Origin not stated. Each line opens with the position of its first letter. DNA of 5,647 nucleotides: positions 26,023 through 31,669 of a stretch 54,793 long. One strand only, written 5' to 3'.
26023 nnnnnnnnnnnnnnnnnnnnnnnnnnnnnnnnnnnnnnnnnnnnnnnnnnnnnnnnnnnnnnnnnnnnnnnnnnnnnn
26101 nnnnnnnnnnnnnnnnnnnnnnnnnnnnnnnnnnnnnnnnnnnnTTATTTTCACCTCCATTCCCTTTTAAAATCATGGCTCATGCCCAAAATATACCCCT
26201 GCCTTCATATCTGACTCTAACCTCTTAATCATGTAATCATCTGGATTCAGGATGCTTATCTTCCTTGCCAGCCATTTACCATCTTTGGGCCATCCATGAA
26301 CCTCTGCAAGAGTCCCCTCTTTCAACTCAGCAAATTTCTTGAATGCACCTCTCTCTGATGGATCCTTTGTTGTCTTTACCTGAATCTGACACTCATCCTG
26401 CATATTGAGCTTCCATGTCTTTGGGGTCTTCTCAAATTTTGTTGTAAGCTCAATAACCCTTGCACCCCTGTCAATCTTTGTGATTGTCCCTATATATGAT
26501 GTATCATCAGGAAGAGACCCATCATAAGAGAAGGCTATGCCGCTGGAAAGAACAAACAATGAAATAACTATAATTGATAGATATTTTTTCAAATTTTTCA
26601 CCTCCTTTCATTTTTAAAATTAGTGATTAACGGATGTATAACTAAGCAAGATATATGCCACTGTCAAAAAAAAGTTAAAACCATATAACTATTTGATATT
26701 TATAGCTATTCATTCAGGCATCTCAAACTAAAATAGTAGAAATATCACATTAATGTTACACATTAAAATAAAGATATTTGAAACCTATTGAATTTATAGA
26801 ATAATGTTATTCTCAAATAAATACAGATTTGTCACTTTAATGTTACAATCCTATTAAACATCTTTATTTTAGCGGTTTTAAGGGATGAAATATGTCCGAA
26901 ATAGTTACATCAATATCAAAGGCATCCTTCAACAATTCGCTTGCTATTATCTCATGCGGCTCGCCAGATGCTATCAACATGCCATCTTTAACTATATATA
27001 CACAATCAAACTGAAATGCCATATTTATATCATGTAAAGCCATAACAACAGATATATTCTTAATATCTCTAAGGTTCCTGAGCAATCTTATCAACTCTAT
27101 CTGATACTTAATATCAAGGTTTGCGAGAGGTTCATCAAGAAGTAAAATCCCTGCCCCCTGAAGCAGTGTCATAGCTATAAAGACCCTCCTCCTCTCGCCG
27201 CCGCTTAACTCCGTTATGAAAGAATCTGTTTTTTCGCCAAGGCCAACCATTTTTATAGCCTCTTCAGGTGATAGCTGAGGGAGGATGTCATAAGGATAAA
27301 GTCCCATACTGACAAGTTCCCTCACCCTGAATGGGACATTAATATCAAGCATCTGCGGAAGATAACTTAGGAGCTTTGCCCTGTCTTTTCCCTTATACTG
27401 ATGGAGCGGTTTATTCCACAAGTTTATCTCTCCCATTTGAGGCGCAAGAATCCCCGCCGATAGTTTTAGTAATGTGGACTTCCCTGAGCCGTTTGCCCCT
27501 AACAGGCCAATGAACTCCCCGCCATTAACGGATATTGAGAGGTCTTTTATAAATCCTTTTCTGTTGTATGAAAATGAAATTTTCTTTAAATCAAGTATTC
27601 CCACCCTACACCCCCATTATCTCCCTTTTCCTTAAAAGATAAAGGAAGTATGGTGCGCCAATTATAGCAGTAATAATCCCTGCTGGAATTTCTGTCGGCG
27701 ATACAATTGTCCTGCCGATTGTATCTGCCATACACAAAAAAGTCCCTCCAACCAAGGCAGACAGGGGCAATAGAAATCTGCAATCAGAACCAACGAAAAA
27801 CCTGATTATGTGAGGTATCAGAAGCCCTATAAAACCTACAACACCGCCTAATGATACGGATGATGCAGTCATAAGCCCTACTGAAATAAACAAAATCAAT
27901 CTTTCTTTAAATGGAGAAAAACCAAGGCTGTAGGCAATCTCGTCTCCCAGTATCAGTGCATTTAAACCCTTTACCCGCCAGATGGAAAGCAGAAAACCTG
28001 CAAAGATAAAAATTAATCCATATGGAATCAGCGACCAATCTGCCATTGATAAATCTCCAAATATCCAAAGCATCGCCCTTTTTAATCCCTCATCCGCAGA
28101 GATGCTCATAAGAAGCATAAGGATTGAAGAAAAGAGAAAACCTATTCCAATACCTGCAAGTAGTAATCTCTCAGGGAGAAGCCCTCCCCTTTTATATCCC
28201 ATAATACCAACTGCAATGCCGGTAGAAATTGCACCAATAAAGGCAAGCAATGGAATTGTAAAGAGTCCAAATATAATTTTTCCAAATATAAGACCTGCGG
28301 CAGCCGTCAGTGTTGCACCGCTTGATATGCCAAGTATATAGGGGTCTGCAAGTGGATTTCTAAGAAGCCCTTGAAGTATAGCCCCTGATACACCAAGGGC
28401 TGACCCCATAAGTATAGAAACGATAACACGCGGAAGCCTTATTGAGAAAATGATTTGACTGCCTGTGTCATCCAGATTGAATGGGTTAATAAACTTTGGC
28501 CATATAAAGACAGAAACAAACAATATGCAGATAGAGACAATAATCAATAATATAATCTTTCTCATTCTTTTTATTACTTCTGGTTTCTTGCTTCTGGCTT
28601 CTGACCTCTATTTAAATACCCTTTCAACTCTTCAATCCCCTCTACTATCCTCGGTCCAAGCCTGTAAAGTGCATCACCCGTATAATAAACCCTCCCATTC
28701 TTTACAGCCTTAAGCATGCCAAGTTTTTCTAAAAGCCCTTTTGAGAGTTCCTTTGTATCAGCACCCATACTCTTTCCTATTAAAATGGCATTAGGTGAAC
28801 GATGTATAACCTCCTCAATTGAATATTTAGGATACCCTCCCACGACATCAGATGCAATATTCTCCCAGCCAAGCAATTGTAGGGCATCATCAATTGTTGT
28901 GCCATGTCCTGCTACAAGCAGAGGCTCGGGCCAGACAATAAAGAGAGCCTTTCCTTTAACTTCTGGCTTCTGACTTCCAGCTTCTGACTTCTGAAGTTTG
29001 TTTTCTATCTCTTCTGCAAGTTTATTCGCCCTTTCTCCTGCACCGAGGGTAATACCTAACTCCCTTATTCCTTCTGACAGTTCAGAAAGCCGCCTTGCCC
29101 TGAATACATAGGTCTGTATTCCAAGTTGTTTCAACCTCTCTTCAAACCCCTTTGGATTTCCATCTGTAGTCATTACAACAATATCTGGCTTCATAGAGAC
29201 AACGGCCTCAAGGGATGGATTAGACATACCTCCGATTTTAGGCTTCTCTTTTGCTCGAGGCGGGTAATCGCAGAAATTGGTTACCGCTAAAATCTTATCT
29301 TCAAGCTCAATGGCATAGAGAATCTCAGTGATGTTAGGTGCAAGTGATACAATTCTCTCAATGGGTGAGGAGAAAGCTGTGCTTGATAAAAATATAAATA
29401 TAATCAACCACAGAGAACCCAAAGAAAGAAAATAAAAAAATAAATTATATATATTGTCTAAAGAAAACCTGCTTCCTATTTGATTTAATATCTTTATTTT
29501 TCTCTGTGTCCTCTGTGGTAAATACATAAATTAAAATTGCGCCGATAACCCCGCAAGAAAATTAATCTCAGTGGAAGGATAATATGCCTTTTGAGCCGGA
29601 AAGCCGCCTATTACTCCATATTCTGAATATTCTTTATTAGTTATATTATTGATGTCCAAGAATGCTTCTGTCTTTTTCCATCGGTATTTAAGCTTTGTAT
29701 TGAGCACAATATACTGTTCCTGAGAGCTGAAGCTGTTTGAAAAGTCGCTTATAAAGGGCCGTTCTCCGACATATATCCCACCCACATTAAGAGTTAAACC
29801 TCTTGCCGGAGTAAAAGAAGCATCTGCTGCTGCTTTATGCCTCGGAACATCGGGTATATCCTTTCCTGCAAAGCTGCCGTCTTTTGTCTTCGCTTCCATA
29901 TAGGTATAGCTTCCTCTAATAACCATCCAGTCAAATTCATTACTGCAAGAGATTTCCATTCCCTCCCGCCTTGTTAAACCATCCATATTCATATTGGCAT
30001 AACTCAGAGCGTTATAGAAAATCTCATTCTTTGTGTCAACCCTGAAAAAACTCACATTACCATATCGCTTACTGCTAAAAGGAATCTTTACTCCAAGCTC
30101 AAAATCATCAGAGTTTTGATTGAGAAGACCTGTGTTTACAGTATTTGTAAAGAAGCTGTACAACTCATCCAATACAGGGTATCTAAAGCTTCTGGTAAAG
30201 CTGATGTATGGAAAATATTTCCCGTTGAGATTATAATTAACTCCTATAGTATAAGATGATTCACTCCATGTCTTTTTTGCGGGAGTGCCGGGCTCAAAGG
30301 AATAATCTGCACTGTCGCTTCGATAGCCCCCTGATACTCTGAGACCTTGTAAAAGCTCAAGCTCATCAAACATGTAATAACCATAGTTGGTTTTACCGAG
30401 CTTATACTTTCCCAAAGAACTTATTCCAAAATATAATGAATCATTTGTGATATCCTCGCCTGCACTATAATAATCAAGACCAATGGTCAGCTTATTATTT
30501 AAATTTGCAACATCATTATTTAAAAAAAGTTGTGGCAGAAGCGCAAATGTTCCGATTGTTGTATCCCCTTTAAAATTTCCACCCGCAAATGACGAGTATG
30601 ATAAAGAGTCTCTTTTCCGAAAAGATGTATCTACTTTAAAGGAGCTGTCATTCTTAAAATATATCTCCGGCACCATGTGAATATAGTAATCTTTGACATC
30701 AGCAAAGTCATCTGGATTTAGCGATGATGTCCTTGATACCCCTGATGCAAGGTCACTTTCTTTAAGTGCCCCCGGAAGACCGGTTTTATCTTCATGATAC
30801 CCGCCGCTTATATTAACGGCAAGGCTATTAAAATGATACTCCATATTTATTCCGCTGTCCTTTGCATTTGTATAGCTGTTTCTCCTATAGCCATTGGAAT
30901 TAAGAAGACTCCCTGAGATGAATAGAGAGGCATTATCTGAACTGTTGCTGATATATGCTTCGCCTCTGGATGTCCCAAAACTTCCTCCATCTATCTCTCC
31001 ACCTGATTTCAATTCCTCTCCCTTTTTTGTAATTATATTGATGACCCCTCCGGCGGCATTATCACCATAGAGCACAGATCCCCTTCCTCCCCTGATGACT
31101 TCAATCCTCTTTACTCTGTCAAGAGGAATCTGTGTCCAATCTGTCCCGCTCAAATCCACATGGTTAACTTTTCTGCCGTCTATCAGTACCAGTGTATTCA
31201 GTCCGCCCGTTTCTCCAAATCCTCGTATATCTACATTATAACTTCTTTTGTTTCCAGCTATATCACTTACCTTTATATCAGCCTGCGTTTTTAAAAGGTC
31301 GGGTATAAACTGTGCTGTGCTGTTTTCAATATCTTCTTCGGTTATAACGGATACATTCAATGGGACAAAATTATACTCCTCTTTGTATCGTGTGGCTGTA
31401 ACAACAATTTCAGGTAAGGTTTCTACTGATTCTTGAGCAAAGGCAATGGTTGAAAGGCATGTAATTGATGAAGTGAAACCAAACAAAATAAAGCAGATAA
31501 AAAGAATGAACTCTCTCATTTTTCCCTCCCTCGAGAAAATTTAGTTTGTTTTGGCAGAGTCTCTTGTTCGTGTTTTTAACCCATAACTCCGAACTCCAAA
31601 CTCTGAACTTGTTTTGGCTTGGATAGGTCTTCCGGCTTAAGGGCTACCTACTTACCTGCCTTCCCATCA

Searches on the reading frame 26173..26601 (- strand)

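Call 19: search_protein_families(library=pfam, proteins=[window:26173-26601:-], max_evalue=0.001)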
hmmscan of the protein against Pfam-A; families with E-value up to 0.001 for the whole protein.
window:26173-26601:- (142 aa): 0 families

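Call 53: search_protein_families(library=pfam, proteins=[window:26173-26601:-], max_evalue=0.5)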
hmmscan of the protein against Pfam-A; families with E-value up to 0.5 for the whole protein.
window:26173-26601:- (142 aa): 3 families
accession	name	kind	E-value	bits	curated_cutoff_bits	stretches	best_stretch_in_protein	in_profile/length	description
PF18914.6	DUF5666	-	0.043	14.5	27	1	86-115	35-59/60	Domain of unknown function (DUF5666)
PF11350.14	DUF3152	-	0.043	13.9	25.1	1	68-125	27-88/206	Protein of unknown function (DUF3152)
PF06703.16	SPC25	-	0.048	13.8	24.3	1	6-81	56-129/159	Microsomal signal peptidase 25 kDa subunit (SPC25)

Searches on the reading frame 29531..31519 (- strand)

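Call 19: search_protein_families(library=pfam, proteins=[window:29531-31519:-], max_evalue=0.001)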
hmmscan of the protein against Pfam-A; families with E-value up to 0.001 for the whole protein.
window:29531-31519:- (662 aa): 2 families
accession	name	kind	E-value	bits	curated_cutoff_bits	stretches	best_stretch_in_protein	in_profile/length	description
PF00593.30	TonB_dep_Rec_b-barrel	-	3e-31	110.2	27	1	192-626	25-436/436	TonB dependent receptor-like, beta-barrel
PF07715.20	Plug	-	1.3e-20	74.3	23.9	1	52-159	5-107/107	TonB-dependent Receptor Plug Domain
